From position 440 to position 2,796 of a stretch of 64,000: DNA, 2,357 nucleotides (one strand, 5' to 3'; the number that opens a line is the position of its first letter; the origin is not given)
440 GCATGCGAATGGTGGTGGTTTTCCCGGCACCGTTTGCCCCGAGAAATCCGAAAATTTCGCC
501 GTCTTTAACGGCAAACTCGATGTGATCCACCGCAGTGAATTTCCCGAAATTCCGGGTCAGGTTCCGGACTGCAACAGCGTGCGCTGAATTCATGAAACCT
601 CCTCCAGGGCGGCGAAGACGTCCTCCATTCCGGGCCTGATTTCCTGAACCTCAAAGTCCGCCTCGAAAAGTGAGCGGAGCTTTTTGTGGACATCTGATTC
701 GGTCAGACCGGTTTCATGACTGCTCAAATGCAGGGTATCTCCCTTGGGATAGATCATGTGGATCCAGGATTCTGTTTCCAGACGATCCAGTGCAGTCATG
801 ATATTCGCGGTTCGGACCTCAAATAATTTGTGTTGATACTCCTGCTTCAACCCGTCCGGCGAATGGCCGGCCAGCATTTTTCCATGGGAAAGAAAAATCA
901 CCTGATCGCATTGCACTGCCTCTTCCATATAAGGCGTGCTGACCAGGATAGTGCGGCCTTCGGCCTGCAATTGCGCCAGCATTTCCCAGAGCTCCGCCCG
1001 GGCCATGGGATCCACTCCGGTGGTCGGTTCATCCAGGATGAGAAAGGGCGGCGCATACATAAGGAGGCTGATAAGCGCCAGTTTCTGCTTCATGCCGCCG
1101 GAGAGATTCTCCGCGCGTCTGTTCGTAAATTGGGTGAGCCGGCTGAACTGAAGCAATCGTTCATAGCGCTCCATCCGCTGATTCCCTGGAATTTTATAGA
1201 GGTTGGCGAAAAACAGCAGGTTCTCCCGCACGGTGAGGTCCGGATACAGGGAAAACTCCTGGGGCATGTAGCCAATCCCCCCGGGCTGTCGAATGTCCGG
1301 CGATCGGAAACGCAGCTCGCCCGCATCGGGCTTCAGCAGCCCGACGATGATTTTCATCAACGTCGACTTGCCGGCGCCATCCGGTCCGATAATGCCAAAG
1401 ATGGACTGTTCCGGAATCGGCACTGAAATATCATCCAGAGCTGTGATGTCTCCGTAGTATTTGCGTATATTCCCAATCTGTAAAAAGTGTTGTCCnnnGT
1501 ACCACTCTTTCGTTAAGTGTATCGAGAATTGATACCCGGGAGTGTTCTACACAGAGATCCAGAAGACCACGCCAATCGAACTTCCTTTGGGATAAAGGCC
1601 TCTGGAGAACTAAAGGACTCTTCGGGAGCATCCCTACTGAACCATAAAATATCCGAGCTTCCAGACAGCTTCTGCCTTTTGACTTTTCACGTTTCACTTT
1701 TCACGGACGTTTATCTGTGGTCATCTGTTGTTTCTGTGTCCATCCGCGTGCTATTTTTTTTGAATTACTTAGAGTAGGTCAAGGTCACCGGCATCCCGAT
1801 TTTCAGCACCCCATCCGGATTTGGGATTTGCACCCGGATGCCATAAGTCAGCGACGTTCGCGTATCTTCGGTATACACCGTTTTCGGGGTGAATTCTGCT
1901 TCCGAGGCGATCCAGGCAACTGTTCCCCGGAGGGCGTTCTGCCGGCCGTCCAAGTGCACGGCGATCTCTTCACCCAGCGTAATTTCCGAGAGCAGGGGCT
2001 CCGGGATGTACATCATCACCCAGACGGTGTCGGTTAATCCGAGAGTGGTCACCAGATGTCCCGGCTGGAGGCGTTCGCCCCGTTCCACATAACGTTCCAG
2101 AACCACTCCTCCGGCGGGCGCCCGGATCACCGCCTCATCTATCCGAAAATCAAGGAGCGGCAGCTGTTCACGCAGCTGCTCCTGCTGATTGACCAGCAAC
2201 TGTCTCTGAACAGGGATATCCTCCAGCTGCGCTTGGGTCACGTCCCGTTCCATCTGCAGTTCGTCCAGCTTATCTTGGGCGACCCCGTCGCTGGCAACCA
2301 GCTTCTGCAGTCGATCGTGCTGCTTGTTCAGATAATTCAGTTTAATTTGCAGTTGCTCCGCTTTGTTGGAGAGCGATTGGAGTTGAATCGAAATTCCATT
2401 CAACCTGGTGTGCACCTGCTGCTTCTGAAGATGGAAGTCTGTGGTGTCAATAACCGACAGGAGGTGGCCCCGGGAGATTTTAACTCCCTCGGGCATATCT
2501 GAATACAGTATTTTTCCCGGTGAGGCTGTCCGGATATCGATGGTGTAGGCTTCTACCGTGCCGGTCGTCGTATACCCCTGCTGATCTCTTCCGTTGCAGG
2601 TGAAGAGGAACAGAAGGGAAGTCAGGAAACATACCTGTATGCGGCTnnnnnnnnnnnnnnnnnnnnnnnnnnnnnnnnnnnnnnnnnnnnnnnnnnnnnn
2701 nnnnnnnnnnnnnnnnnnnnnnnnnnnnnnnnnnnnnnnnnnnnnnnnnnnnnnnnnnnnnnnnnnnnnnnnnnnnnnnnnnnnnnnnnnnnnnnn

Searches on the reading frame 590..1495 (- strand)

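Call 75: search_protein_families(library=ncbifam, proteins=[window:590-1495:-], max_evalue=1e-20)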
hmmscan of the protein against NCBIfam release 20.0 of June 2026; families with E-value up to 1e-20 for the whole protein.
window:590-1495:- (301 aa): 96 families (the best 25 are shown)
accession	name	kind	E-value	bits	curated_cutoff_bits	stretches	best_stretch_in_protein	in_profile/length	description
NF033858.1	ABC2_perm_RbbA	equivalog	1.7e-62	211.6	1050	1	6-238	3-246/909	ribosome-associated ATPase/putative transporter RbbA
TIGR01188.1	drrA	subfamily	7.9e-62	209.3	312.45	1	12-296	1-299/302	daunorubicin resistance ABC transporter, ATP-binding protein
NF010060.0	PRK13537.1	equivalog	5.3e-49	166.8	521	1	5-237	16-255/314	nodulation factor ABC transporter ATP-binding protein NodI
NF010059.0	PRK13536.1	equivalog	3.4e-48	164.1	549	1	6-232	45-278/342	nodulation factor ABC transporter ATP-binding protein NodI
TIGR01288.1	nodI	equivalog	2e-47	161.7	424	1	6-297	6-296/303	nodulation factor ABC transporter ATP-binding protein NodI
TIGR03522.1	GldA_ABC_ATP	equivalog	4.1e-46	157.8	402.6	1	6-234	4-237/301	gliding motility-associated ABC transporter ATP-binding subunit GldA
TIGR00968.1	3a0106s01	subfamily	9.5e-40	136.6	342.75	1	6-219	2-221/237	sulfate ABC transporter ATP-binding protein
TIGR03740.1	galliderm_ABC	subfamily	1.3e-39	136.2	309.75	1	5-208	1-203/223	lantibiotic protection ABC transporter ATP-binding subunit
TIGR03864.1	PQQ_ABC_ATP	hypoth_equivalog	1.8e-39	135.6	302.25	1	5-221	2-224/236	ABC transporter, ATP-binding subunit, PQQ-dependent alcohol dehydrogenase system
TIGR04406.1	LPS_export_lptB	equivalog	1.3e-38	132.6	240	1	5-219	2-225/239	LPS export ABC transporter ATP-binding protein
TIGR03410.1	urea_trans_UrtE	equivalog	3.8e-38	131.2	285.8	1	5-220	1-223/230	urea ABC transporter ATP-binding subunit UrtE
TIGR04520.1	ECF_ATPase_1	equivalog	6.1e-36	124.2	315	1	10-219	6-226/269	energy-coupling factor transporter ATPase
TIGR04521.1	ECF_ATPase_2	equivalog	7.7e-36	123.6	330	1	17-241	18-258/279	energy-coupling factor transporter ATPase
TIGR03265.1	PhnT2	equivalog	3e-33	115.5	457.7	1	3-218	3-224/353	putative 2-aminoethylphosphonate ABC transporter ATP-binding protein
TIGR01186.1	proV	subfamily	1.2e-32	113.4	326.6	1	15-216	4-217/363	betaine/proline/choline family ABC transporter ATP-binding protein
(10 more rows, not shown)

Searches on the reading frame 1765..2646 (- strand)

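Call 75: search_protein_families(library=ncbifam, proteins=[window:1765-2646:-], max_evalue=1e-20)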
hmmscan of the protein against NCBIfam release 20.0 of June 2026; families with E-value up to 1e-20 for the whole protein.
window:1765-2646:- (293 aa): 2 families
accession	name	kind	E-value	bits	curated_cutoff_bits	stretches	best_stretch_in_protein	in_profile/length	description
NF002939.0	PRK03598.1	equivalog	1.5e-38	132.9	393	1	17-291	26-325/332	secretion protein HlyD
TIGR01730.1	RND_mfp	subfamily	3.4e-23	82.1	94.9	0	25-291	15-244/322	efflux RND transporter periplasmic adaptor subunit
